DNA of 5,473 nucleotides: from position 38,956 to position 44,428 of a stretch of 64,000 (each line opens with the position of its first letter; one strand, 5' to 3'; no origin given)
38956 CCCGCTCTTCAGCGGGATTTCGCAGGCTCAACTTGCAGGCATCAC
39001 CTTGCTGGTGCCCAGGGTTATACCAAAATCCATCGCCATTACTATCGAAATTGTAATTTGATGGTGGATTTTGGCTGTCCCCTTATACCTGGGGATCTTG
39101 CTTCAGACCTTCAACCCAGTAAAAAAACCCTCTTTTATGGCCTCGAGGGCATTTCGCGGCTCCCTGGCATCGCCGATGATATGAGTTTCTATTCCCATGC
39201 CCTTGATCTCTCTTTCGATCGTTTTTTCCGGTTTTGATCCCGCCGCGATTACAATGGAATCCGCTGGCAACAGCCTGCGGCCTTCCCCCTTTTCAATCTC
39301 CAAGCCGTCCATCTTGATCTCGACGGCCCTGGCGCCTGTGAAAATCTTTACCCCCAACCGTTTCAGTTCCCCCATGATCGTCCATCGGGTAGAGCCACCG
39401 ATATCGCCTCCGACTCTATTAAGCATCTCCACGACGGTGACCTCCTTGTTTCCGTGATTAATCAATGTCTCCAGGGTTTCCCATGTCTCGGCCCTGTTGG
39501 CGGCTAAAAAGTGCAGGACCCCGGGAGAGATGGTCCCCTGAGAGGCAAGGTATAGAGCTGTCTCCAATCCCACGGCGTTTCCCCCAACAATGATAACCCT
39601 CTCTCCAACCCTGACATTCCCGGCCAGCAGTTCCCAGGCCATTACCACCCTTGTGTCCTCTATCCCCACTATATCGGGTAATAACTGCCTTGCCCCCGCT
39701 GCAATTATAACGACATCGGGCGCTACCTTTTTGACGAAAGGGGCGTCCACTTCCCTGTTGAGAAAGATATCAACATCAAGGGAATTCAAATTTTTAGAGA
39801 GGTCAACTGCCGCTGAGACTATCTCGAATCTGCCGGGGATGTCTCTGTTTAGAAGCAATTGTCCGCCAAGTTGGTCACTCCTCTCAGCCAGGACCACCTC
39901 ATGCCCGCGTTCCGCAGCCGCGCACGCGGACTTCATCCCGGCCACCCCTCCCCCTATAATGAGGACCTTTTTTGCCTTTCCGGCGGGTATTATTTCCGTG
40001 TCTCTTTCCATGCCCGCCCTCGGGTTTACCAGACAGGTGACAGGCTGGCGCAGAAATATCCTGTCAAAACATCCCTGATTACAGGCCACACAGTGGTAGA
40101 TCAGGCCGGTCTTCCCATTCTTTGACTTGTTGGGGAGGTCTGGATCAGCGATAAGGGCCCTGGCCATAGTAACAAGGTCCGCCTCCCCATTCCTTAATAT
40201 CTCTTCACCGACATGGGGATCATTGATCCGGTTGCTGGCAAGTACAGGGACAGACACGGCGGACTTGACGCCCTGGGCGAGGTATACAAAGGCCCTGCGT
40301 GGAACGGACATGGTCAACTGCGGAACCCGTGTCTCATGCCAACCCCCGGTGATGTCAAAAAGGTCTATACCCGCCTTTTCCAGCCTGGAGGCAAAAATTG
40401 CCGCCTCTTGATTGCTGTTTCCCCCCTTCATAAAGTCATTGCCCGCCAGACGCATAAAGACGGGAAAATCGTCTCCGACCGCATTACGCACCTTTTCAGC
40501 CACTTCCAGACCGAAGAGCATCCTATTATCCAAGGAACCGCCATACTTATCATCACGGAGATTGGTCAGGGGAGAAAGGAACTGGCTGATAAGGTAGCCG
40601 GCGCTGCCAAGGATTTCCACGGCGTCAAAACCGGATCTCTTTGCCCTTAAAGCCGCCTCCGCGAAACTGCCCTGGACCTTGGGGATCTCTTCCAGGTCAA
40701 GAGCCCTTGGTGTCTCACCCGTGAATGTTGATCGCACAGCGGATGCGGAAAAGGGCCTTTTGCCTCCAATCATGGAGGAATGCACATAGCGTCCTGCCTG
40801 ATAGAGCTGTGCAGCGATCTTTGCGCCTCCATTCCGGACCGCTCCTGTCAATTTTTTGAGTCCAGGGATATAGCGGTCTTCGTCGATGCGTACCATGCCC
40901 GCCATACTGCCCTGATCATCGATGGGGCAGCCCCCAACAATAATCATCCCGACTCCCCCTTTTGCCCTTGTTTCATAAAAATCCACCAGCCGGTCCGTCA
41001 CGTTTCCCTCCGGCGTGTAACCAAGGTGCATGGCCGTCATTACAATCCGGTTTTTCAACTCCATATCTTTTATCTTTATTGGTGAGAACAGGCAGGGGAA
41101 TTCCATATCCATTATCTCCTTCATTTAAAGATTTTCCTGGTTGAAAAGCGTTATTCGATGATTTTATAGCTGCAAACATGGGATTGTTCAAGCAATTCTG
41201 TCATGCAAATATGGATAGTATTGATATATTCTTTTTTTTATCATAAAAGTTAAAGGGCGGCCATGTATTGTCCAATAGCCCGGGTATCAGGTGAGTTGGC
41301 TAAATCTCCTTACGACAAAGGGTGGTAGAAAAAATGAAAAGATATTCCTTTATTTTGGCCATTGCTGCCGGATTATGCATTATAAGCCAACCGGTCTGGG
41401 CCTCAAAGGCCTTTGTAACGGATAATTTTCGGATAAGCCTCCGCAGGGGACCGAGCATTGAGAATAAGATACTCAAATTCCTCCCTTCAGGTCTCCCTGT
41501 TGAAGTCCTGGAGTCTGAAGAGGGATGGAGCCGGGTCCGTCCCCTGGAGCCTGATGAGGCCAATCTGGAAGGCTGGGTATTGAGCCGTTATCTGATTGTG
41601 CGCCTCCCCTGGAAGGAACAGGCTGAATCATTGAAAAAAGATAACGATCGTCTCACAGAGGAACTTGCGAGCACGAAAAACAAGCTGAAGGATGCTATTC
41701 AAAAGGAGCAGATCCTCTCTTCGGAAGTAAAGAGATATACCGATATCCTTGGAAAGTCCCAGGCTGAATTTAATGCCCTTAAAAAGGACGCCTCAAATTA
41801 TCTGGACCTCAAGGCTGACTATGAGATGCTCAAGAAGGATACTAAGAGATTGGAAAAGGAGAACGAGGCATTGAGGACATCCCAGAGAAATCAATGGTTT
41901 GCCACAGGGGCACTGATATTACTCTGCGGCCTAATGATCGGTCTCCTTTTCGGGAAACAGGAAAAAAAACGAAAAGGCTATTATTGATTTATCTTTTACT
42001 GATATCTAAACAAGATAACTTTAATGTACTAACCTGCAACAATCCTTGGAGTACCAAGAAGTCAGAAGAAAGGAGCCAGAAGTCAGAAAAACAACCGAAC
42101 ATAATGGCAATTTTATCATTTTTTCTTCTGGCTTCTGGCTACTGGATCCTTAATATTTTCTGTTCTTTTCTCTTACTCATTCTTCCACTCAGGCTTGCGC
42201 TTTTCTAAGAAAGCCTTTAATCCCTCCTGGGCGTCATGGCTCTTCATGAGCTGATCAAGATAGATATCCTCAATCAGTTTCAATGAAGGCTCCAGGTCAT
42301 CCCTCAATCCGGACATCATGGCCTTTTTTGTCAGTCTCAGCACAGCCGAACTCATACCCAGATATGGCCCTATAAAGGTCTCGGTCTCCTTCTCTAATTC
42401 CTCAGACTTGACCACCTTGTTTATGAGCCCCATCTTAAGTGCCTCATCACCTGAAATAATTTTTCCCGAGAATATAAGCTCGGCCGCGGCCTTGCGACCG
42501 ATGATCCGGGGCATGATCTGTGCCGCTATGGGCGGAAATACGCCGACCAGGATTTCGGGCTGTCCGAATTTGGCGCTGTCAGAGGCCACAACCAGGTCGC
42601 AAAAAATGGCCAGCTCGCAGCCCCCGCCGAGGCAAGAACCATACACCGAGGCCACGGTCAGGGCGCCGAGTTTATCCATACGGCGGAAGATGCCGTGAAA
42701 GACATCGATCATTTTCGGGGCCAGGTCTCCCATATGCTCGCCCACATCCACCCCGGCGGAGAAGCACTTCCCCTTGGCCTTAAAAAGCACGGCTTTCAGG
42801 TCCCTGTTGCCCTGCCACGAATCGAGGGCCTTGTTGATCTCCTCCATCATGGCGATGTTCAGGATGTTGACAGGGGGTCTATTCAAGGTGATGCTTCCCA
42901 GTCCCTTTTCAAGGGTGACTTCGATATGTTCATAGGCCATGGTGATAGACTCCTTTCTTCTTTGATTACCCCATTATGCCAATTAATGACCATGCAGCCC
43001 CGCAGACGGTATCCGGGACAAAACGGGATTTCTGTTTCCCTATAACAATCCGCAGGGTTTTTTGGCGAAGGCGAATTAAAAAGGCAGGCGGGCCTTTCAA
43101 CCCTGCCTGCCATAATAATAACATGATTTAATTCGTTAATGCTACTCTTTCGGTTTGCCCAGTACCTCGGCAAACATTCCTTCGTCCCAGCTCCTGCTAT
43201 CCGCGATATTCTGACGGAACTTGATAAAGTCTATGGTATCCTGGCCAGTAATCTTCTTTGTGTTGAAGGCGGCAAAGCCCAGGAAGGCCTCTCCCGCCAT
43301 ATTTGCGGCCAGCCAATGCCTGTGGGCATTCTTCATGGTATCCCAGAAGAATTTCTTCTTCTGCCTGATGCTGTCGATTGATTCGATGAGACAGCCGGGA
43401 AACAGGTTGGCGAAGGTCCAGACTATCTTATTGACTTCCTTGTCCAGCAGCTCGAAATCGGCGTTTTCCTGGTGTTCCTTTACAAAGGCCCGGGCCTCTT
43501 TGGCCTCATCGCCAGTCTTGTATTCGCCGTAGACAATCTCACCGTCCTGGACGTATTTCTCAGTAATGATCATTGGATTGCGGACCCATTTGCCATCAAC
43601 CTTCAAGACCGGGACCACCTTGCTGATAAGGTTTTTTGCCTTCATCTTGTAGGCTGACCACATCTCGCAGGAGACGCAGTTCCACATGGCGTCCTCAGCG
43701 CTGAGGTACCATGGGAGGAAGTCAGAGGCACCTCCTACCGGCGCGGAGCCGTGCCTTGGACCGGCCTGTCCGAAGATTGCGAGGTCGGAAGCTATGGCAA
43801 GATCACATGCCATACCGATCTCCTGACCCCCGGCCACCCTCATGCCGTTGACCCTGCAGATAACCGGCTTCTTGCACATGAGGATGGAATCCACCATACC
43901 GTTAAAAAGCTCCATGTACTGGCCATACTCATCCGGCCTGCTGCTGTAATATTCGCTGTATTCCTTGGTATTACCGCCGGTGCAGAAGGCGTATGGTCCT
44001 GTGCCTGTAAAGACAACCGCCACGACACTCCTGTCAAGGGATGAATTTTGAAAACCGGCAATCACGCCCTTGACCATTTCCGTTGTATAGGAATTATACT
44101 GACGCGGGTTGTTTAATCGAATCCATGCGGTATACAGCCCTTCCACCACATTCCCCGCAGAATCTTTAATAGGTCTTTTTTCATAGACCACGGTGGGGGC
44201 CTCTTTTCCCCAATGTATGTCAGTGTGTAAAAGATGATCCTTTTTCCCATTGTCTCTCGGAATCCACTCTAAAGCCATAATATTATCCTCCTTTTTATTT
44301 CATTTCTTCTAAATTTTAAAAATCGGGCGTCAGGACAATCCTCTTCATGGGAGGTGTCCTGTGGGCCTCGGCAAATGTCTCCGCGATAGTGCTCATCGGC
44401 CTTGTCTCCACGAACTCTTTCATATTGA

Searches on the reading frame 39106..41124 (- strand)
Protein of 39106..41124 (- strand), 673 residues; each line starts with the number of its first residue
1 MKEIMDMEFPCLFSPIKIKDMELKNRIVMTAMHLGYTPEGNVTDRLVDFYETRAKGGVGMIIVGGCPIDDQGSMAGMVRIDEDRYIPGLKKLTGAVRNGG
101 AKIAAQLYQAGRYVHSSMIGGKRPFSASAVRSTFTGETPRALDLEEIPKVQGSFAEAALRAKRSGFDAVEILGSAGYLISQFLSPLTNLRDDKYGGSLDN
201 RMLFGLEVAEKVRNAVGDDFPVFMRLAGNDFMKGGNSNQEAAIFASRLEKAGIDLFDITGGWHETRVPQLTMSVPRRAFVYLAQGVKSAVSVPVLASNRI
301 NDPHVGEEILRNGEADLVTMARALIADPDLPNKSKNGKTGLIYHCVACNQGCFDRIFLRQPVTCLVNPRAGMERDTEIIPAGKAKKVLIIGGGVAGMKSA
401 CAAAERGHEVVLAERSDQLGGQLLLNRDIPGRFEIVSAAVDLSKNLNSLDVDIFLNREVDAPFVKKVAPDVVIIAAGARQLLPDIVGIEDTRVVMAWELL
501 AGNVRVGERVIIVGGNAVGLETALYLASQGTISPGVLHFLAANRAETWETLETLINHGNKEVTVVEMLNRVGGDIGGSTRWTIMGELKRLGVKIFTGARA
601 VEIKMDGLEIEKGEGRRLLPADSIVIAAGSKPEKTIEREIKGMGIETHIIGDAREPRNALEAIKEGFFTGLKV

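Call 23: search_protein_families(library=pfam, proteins=[window:39106-41124:-], max_evalue=0.00001)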
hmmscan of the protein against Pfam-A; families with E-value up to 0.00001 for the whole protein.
window:39106-41124:- (673 aa): 9 families
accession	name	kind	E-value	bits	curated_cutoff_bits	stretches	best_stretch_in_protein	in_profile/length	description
PF00724.26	Oxidored_FMN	-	4.7e-74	250.1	27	1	12-337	2-338/342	NADH:flavin oxidoreductase / NADH oxidase family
PF07992.20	Pyr_redox_2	-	7.3e-25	88.4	26.1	1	385-647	1-251/291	Pyridine nucleotide-disulphide oxidoreductase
PF00070.33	Pyr_redox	-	4.2e-13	50.1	22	0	386-420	1-35/82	Pyridine nucleotide-disulphide oxidoreductase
PF13450.12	NAD_binding_8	-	5.2e-10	39.9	21.9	1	389-431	1-42/68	NAD(P)-binding Rossmann-like domain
PF01266.30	DAO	-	5.7e-10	39.7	27.9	1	386-421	1-37/353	FAD dependent oxidoreductase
PF12831.13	FAD_oxidored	-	2.3e-07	30.9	27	1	387-423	2-38/416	FAD dependent oxidoreductase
PF03486.20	HI0933_like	-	3.9e-07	30.2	50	0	386-425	2-41/244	HI0933-like protein Rossmann domain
PF01134.28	GIDA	-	7.6e-07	29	22.1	0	386-419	1-35/391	Glucose inhibited division protein A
PF00890.30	FAD_binding_2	-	6.1e-06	26.1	20.4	1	387-423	2-38/414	FAD binding domain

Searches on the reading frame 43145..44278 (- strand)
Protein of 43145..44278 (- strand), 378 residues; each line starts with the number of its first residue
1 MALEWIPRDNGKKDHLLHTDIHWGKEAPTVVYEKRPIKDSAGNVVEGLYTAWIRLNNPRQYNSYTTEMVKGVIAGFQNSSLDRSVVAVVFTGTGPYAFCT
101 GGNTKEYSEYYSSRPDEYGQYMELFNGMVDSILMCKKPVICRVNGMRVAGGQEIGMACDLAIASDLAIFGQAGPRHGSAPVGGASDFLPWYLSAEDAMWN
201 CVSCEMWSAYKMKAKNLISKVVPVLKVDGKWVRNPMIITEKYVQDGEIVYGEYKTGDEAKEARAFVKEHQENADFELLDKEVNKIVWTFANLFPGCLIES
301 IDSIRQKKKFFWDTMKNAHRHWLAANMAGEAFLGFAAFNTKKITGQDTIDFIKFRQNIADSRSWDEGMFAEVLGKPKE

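Call 41: search_protein_families(library=pfam, proteins=[window:43145-44278:-], max_evalue=0.00001)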
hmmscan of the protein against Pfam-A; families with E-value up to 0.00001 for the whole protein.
window:43145-44278:- (378 aa): 2 families
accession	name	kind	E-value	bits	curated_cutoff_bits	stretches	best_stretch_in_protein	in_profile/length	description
PF00378.25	ECH_1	-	1.1e-31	110.5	27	1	51-234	7-186/251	Enoyl-CoA hydratase/isomerase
PF16113.10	ECH_2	-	9e-16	58.7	27.2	1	51-223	2-173/335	Enoyl-CoA hydratase/isomerase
